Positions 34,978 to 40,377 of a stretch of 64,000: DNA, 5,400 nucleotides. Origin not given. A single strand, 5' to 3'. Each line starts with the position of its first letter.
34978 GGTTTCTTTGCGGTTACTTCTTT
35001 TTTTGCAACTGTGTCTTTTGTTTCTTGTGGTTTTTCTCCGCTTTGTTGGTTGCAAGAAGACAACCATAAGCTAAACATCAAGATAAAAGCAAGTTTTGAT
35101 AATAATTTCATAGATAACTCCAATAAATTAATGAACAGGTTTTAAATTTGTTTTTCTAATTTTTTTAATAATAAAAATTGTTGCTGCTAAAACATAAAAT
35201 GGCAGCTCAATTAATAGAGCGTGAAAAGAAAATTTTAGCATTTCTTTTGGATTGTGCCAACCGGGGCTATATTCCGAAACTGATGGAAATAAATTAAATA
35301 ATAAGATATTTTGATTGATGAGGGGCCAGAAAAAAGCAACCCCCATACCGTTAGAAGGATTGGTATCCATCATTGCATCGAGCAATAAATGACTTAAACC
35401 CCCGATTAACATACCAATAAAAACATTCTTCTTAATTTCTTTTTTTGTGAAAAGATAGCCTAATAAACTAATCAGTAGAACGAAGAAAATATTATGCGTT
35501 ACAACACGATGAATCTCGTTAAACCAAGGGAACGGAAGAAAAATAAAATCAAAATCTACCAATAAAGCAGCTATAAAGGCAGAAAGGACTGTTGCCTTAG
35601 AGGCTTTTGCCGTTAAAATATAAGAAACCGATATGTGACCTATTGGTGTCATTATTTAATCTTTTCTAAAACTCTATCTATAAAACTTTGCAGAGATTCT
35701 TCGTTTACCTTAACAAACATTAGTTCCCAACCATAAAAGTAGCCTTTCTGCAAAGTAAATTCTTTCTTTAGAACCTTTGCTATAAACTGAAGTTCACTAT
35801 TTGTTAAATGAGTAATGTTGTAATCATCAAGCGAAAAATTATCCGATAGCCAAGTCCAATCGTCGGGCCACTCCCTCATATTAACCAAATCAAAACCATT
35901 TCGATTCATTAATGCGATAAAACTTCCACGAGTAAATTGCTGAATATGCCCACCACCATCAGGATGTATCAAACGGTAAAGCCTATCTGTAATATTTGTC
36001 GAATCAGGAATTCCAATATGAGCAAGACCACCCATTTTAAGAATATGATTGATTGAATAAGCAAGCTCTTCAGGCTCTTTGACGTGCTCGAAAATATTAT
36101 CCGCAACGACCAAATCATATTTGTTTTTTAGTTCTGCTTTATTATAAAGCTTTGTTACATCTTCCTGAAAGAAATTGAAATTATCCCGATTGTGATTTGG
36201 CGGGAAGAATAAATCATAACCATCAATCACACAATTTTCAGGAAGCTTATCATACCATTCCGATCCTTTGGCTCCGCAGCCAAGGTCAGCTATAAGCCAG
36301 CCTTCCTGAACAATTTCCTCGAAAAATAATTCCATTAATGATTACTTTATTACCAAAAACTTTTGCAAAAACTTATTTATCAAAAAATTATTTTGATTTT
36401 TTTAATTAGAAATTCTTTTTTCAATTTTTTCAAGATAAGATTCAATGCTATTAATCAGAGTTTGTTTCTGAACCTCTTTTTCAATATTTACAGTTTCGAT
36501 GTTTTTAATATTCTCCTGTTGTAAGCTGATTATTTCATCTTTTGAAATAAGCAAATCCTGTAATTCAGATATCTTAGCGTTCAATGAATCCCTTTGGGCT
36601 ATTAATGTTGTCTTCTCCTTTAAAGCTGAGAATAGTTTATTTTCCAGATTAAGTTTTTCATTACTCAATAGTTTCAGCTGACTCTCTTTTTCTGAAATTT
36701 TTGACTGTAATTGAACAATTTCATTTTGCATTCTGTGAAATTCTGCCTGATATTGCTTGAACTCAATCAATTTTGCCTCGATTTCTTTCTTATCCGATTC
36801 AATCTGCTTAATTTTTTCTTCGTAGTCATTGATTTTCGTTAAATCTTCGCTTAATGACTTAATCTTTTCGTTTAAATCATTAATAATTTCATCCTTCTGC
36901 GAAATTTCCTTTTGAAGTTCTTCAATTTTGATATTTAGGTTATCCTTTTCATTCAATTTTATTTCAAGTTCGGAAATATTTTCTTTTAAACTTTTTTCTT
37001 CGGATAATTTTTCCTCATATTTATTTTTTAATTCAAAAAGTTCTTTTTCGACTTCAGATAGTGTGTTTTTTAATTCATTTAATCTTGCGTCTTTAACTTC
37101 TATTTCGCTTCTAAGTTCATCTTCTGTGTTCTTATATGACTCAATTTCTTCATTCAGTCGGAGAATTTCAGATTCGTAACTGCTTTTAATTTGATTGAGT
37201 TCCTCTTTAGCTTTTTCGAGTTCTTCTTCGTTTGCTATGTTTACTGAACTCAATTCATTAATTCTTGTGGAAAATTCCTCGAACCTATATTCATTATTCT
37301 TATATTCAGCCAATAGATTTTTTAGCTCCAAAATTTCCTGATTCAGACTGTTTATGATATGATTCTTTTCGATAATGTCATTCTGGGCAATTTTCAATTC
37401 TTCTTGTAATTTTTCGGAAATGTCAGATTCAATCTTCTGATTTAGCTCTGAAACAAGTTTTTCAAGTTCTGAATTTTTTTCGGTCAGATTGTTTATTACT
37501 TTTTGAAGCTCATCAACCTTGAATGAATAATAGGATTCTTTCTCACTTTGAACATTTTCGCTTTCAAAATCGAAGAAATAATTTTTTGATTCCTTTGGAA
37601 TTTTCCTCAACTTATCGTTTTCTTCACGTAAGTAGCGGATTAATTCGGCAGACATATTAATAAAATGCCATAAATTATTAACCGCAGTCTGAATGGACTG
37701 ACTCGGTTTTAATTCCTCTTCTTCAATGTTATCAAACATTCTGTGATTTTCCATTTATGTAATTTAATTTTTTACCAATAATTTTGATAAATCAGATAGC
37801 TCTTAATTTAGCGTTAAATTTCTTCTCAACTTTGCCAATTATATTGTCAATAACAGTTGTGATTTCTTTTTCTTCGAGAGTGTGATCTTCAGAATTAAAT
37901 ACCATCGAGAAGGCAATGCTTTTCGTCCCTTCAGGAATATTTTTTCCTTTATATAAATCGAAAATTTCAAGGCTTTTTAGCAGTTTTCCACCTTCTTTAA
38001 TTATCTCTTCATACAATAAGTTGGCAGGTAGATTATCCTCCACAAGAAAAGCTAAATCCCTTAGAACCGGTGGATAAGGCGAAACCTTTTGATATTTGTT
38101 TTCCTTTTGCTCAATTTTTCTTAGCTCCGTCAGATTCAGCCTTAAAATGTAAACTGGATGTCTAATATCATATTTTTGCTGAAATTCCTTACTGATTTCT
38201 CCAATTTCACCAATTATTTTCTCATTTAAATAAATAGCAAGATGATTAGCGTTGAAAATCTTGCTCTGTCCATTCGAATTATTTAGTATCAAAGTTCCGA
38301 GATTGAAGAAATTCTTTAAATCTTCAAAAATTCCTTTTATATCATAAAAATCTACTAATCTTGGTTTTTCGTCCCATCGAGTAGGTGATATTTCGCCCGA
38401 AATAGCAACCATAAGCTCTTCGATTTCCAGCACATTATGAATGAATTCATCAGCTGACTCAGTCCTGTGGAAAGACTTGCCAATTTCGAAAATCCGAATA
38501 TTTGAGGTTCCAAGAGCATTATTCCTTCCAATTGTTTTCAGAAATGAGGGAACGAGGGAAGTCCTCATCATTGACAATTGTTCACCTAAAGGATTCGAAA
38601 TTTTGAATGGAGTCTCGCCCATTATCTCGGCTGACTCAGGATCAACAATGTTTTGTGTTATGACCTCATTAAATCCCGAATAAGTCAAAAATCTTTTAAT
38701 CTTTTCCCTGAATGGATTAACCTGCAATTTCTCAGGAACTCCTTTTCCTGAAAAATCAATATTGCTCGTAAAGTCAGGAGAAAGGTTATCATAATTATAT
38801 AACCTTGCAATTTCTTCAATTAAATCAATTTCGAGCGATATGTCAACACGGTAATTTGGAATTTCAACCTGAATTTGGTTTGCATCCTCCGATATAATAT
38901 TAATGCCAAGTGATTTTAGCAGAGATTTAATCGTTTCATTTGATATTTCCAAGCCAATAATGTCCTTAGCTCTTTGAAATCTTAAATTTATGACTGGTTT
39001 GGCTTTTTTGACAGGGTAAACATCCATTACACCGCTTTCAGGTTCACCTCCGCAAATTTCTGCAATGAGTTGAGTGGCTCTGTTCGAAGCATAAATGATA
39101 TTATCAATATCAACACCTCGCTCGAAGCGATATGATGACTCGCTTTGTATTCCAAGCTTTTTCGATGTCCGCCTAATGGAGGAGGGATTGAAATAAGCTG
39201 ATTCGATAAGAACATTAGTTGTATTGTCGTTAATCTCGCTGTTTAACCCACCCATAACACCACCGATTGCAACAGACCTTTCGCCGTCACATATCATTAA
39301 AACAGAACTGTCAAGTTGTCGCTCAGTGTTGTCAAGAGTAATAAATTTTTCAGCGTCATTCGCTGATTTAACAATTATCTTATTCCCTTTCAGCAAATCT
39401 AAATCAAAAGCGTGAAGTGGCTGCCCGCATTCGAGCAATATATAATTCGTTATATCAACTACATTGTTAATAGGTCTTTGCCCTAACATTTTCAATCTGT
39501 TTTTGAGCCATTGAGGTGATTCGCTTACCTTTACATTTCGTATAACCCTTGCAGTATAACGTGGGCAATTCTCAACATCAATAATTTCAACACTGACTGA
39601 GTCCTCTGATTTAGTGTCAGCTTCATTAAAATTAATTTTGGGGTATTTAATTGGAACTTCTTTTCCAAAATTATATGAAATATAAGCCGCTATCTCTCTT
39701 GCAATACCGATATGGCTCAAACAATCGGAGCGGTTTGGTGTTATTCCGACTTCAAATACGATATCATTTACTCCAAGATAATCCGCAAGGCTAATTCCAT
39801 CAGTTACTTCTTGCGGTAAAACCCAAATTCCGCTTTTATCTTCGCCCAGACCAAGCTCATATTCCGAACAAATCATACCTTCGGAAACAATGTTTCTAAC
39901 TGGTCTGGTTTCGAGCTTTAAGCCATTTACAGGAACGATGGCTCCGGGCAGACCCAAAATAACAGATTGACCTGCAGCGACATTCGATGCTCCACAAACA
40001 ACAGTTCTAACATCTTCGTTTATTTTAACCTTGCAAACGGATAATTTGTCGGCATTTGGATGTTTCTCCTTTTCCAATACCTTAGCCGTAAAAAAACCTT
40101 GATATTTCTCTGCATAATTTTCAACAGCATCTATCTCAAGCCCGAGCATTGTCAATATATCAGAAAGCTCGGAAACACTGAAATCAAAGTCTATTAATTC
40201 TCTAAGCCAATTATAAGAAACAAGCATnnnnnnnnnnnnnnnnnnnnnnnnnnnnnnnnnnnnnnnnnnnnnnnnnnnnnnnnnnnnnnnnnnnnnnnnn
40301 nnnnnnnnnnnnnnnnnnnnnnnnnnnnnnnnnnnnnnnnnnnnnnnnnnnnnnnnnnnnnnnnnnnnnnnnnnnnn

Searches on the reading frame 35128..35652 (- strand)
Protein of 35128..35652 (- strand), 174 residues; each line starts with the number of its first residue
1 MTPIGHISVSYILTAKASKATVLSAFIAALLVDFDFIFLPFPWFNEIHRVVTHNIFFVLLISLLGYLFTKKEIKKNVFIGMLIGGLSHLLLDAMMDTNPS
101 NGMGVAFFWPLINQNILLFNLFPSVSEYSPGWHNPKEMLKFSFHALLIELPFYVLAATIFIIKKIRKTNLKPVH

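Call 22: search_protein_families(library=pfam, proteins=[window:35128-35652:-], max_evalue=0.00001)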
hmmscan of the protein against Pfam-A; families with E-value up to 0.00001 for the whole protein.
window:35128-35652:- (174 aa): 1 family
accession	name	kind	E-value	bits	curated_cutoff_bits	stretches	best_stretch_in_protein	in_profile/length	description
PF04307.19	YdjM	-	4.1e-15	56.2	29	1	5-118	5-126/176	YdjM inner membrane protein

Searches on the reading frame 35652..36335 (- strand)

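Call 22: search_protein_families(library=pfam, proteins=[window:35652-36335:-], max_evalue=0.00001)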
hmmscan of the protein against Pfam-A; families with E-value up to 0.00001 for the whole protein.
window:35652-36335:- (227 aa): 2 families
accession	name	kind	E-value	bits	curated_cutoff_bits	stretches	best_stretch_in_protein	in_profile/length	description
PF13489.12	Methyltransf_23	-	5.8e-13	49.3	27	1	17-151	28-162/164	Methyltransferase domain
PF08242.18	Methyltransf_12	-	4.2e-06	27.8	30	0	46-104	32-97/98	Methyltransferase domain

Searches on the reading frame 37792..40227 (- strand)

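Call 22: search_protein_families(library=pfam, proteins=[window:37792-40227:-], max_evalue=0.00001)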
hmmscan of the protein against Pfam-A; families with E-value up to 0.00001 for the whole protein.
window:37792-40227:- (811 aa): 5 families
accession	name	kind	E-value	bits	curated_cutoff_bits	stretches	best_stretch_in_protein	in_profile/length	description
PF03483.22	B3_4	-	4.7e-74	248.2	29.3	1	220-393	1-174/174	B3/4 domain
PF17759.6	tRNA_synthFbeta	-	7.5e-42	143.7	22.4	1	503-699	18-214/214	Phenylalanyl tRNA synthetase beta chain CLM domain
PF03147.19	FDX-ACB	-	4.8e-29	101.1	31.1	1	716-809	1-94/94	Ferredoxin-fold anticodon binding domain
PF03484.21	B5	-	6.1e-24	84.4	28.6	1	413-479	1-67/67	tRNA synthetase B5 domain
PF01588.26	tRNA_bind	-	5.5e-19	68.5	27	1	47-144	3-94/96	Putative tRNA binding domain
